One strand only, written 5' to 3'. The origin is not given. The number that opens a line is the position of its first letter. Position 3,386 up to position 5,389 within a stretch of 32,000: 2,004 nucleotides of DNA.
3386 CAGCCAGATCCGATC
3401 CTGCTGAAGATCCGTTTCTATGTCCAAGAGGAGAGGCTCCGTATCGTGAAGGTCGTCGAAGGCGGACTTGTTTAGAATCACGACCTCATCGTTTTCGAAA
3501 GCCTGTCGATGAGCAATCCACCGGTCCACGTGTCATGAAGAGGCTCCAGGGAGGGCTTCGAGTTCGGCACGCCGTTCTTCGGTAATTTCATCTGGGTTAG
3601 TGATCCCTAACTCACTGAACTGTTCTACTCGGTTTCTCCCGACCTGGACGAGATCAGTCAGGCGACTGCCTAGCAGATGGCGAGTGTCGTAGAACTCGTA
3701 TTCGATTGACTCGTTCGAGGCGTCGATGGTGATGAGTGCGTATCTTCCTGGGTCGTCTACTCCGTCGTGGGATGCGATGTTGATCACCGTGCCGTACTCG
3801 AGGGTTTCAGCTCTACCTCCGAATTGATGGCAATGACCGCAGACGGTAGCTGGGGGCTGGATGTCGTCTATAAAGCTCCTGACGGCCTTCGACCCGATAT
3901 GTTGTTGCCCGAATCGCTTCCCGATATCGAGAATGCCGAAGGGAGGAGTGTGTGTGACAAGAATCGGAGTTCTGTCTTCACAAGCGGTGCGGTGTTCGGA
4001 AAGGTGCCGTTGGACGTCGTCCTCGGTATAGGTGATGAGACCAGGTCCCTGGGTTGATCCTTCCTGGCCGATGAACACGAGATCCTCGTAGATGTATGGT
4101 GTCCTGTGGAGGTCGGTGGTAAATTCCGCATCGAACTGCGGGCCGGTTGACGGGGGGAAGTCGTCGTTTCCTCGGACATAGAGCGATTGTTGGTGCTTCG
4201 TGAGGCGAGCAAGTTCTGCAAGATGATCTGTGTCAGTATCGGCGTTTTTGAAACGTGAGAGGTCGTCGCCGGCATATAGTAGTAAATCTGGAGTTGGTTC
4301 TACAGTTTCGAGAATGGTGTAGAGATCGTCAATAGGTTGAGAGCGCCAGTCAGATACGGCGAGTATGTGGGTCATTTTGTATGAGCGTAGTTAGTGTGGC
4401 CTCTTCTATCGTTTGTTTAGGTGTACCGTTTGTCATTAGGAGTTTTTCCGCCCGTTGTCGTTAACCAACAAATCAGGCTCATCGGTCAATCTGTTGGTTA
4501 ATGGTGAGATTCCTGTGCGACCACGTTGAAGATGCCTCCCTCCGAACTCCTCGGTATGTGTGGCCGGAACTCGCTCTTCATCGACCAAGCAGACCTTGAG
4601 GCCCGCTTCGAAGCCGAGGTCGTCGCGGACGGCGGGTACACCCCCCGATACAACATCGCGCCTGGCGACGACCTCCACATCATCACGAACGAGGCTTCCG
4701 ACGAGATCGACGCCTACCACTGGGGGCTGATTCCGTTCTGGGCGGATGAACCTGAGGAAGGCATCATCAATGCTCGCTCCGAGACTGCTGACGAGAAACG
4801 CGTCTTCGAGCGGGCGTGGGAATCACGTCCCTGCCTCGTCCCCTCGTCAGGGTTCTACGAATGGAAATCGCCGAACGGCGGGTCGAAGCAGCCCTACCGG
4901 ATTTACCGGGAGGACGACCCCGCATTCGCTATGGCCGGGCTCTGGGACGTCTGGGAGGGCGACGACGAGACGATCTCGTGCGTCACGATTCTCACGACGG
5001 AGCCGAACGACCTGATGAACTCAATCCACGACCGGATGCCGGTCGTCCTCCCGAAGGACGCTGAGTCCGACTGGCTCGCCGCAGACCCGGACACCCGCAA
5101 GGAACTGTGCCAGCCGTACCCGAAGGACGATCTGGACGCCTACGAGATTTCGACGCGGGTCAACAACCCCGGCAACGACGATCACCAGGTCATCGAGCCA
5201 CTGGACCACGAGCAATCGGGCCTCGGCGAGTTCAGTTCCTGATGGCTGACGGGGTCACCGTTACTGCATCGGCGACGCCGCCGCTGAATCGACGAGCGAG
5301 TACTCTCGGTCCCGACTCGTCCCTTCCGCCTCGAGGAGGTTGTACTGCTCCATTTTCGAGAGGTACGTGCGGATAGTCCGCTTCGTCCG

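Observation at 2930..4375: Coupled metallophosphoesterase(HhH) + DEDD exonuclease operon: candidate uncharacterised DNA-targeting cassette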

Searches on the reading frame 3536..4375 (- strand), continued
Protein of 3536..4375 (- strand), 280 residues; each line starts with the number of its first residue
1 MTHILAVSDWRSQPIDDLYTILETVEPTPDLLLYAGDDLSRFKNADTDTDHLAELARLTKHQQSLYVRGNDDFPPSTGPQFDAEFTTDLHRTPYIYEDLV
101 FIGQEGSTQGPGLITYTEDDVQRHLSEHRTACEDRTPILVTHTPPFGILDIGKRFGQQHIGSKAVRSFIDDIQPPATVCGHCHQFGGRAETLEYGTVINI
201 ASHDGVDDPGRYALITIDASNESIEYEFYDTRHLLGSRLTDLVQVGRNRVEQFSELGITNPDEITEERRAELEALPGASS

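Call 87: search_protein_families(library=pfam, proteins=[L034:6952-8181:-, L034:8354-9601:+, L034:13515-17651:+, L035:2458-3399:+, L035:3564-4292:-, L035:4706-6049:+, L042:5782-6366:-, L042:10515-11681:-, L042:11681-12784:-, L042:12790-16764:-], max_evalue=0.0001)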
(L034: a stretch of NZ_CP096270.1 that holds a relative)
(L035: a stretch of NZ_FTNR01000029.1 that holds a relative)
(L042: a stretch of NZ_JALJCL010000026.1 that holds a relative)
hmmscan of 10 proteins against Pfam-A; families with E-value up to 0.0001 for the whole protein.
L034:6952-8181:- (410 aa): 2 families
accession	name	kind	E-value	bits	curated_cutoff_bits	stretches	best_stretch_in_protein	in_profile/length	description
PF01844.29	HNH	-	6.9e-14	52.2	21.4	1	340-381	1-46/47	HNH endonuclease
PF14279.12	HNH_5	-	9e-06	26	27.5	1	340-377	1-41/56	HNH endonuclease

L034:8354-9601:+ (416 aa): 2 families
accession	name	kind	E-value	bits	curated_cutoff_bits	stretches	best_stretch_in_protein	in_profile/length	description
PF07282.18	Cas12f1-like_TNB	-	1e-18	67.6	26.3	1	309-374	1-59/60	Cas12f1-like, TNB domain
PF01385.25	OrfB_IS605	-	6.3e-14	52.7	30.5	1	181-291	1-119/120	Probable transposase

L034:13515-17651:+ (1379 aa): 5 families
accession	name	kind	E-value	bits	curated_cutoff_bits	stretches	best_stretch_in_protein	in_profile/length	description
PF18911.6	PKD_4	-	2.5e-66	220.2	27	5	890-973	3-84/85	PKD domain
PF22352.2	K319L-like_PKD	-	1.2e-60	201.9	27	8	1088-1163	11-84/84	K319L-like, PKD domain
PF21027.3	Sde0182_C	-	2.8e-13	50.7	27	0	547-598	2-50/83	Cellulose-binding protein Sde0182, C-terminal domain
PF00801.26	PKD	-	3.8e-13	49.7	23.5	2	995-1062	12-77/80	PKD domain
PF17963.7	Big_9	-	9.1e-11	42.9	23.6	1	797-881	1-89/89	Bacterial Ig domain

L035:2458-3399:+ (314 aa): 0 families

L035:3564-4292:- (243 aa): 0 families

L035:4706-6049:+ (448 aa): 3 families
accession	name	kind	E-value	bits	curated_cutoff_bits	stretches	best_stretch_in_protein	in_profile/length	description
PF13360.13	PQQ_2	-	1.7e-33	116.7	27.6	2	132-367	2-232/233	Outer membrane protein assembly factor BamB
PF13570.13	Beta-prop_ACSF4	-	6.1e-12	46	133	1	110-232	90-215/329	Beta-alanine-activating enzyme, beta-propeller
PF01011.28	PQQ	-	4.8e-08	32.6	26.7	0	113-151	47-85/595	Glucose/ethanol/alcohol dehydrogenase, beta-propeller domain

L042:5782-6366:- (195 aa): 0 families

L042:10515-11681:- (389 aa): 3 families
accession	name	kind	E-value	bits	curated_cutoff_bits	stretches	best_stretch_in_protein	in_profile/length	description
PF01935.23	DUF87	-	1.3e-12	48.8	23.2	1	5-226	3-206/220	Helicase HerA, central domain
PF05872.18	HerA_C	-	3.2e-05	23.2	22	0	261-350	255-345/502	Helicase HerA-like C-terminal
PF00004.35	AAA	-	8.3e-05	23.5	21.2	0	265-324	59-127/131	ATPase family associated with various cellular activities (AAA)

L042:11681-12784:- (368 aa): 0 families

L042:12790-16764:- (1325 aa): 0 families

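Call 88: search_protein_families(library=pfam, proteins=[L024:5955-7478:+, L024:8244-9068:-, L024:9163-9879:+, L024:11501-14593:+, L024:14688-18419:-, L022:5112-7082:+, L022:7488-8501:-, L022:8470-9192:-, L022:11708-12946:-, L022:13053-13859:+], max_evalue=0.0001)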
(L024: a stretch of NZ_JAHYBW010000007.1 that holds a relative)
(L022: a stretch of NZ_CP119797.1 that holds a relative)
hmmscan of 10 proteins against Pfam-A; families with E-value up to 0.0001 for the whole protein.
L024:5955-7478:+ (508 aa): 3 families
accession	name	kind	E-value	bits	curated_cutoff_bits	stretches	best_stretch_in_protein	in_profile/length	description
PF07728.20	AAA_5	-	6.1e-22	78.6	22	1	277-410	4-139/139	AAA domain (dynein-related subfamily)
PF14520.12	HHH_5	-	1.4e-07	32.3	27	1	110-158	7-55/57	Helix-hairpin-helix domain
PF07726.17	AAA_3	-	1.3e-05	25.5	27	1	280-411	7-130/131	ATPase family associated with various cellular activities (AAA)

L024:8244-9068:- (275 aa): 2 families
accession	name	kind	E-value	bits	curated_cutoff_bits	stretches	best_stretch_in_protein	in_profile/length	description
PF01609.27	DDE_Tnp_1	-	2.2e-17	63.9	23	1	113-269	8-200/200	Transposase DDE domain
PF13612.12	DDE_Tnp_1_3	-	6.5e-05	23.4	27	0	139-242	46-143/155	Transposase DDE domain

L024:9163-9879:+ (239 aa): 0 families

L024:11501-14593:+ (1031 aa): 2 families
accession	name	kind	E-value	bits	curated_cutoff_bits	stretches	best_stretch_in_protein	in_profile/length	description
PF13519.12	VWA_2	-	3.9e-12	47.2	27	1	862-962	1-107/107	von Willebrand factor type A domain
PF00092.34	VWA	-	8.6e-07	29.8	23.8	1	861-974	1-125/174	von Willebrand factor type A domain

L024:14688-18419:- (1244 aa): 0 families

L022:5112-7082:+ (657 aa): 6 families
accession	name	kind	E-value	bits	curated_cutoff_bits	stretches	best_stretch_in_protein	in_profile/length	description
PF02463.25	SMC_N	-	9.8e-21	74.6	40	1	5-629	2-208/220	RecF/RecN/SMC N terminal domain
PF13476.12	AAA_23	-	2.9e-16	61.1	27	1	7-191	1-172/201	AAA domain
PF13304.12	AAA_21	-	1.3e-10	42.3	27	1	29-96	2-73/304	AAA domain, putative AbiEii toxin, Type IV TA system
PF13166.12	AAA_13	-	1e-08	34.8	36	0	302-406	239-345/713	AAA domain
PF13175.12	AAA_15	-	1.8e-08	34.9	32.1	1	5-102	3-84/374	AAA ATPase domain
PF13555.12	AAA_29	-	2.8e-07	30.6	27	1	18-53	13-49/61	P-loop containing region of AAA domain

L022:7488-8501:- (338 aa): 5 families
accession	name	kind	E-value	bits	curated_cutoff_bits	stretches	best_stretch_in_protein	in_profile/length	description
PF25014.1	NET2A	-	3.6e-05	24.2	33.1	1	23-108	143-228/235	NET2A-like domain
PF00170.26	bZIP_1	-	4e-05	24.1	27.6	1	40-74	26-60/64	bZIP transcription factor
PF17078.10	SHE3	-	6.3e-05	23.2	30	1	18-112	16-110/228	SWI5-dependent HO expression protein 3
PF25026.1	Asd-4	-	7.2e-05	23.3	29.1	0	55-131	2-78/80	Asd-4-like domain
PF23991.1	DUF7310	-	8e-05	23.5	40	0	61-116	23-78/83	Coiled-coil region of unknown function (DUF7310)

L022:8470-9192:- (241 aa): 0 families

L022:11708-12946:- (413 aa): 0 families

L022:13053-13859:+ (269 aa): 3 families
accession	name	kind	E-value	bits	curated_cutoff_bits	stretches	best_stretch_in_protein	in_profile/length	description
PF25213.1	HVO_A0261_N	-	5.4e-27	93.9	35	1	12-94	3-85/86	HVO_A0261 N-terminal domain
PF08350.17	FilR1_middle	-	1.3e-24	87.1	27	1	128-257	1-127/128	Methanogenesis regulatory protein FilR1, middle domain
PF12802.13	MarR_2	-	2.8e-05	24.6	27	1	23-66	8-53/61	MarR family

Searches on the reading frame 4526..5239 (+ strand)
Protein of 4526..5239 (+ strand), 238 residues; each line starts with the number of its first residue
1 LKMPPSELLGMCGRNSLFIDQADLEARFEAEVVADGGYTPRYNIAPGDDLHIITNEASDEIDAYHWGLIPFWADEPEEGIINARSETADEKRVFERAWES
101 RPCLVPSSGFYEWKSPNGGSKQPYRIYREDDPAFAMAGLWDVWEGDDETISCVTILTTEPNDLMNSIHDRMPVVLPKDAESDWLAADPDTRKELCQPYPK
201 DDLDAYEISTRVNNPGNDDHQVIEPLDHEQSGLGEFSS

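Call 72: search_protein_families(library=pfam, proteins=[window:4526-5239:+], max_evalue=0.001)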
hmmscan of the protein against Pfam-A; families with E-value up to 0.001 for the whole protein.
window:4526-5239:+ (238 aa): 1 family
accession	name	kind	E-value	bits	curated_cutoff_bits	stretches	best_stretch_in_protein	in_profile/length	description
PF02586.19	SRAP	-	2.6e-68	230.2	27.1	1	11-215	1-214/214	SOS response associated peptidase (SRAP)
